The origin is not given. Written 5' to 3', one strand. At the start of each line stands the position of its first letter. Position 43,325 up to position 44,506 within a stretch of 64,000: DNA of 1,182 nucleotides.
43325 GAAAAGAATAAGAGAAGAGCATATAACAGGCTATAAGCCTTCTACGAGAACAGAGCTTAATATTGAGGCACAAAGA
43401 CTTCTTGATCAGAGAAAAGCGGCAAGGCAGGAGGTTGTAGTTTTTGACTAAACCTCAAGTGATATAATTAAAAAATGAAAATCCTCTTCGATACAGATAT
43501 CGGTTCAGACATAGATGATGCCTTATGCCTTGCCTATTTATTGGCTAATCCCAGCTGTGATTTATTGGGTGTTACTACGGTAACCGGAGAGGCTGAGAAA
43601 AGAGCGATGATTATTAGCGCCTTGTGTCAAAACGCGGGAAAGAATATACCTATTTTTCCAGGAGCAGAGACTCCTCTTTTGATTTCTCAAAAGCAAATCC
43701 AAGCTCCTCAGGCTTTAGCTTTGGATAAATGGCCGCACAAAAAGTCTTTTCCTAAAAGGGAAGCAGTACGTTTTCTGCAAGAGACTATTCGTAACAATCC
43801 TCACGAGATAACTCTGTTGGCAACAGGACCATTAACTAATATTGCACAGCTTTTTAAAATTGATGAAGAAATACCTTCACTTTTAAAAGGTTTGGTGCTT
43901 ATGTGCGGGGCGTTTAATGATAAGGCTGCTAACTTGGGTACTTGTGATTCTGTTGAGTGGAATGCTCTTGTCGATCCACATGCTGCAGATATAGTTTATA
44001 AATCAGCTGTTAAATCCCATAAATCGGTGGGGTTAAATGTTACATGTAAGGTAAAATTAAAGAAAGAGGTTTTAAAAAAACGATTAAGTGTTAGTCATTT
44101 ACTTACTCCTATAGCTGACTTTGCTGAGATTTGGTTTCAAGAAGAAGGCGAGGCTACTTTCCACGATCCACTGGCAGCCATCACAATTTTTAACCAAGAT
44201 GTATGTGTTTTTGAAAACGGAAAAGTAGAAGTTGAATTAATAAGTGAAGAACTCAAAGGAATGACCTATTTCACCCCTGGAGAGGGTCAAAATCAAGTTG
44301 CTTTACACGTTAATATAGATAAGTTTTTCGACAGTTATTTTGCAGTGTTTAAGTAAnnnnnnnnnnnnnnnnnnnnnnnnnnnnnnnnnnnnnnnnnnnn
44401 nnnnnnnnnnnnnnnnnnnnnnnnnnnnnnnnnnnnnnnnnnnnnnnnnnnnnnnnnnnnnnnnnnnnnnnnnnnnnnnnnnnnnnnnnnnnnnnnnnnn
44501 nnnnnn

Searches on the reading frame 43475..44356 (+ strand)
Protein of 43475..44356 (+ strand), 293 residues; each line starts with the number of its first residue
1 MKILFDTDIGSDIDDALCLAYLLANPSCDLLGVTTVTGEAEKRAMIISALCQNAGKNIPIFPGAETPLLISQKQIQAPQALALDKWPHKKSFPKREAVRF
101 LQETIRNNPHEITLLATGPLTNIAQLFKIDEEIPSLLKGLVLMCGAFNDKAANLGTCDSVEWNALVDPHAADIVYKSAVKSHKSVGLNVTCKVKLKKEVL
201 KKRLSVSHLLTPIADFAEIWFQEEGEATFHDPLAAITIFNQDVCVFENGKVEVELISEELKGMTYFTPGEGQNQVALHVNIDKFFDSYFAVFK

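Call 4: search_protein_families(library=pfam, proteins=[window:43475-44356:+], max_evalue=0.1)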
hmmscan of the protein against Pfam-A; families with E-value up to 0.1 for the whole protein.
window:43475-44356:+ (293 aa): 1 family
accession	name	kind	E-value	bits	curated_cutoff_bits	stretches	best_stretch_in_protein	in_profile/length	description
PF01156.24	IU_nuc_hydro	-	1.9e-56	192.3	34.2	1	3-286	1-297/297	Inosine-uridine preferring nucleoside hydrolase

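Call 7: search_protein_families(library=ncbifam, proteins=[window:43475-44356:+], max_evalue=0.1)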
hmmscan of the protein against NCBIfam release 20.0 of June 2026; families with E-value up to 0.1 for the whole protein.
window:43475-44356:+ (293 aa): 4 families
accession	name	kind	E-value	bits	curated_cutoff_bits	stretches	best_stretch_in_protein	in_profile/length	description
NF008036.0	PRK10768.1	equivalog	2.7e-30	105.5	382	1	2-284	4-292/304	ribonucleoside hydrolase RihC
NF052221.1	UridNuclsHydUriH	equivalog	7.5e-28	97.6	450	1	2-286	1-300/310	uridine-preferring nucleoside hydrolase UriH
NF007761.0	PRK10443.1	equivalog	2.8e-27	95.6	433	1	2-281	4-296/311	pyrimidine-specific ribonucleoside hydrolase RihA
NF007417.0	PRK09955.1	equivalog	1.1e-20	73.8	459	1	2-201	5-203/313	ribosylpyrimidine nucleosidase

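Call 48: find_encoding_contigs(protein=window:43475-44353:+, flank=10000, max_places=10)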
Protein window:43475-44353:+ (293 aa): no gene with exactly this product is on record in the collection.
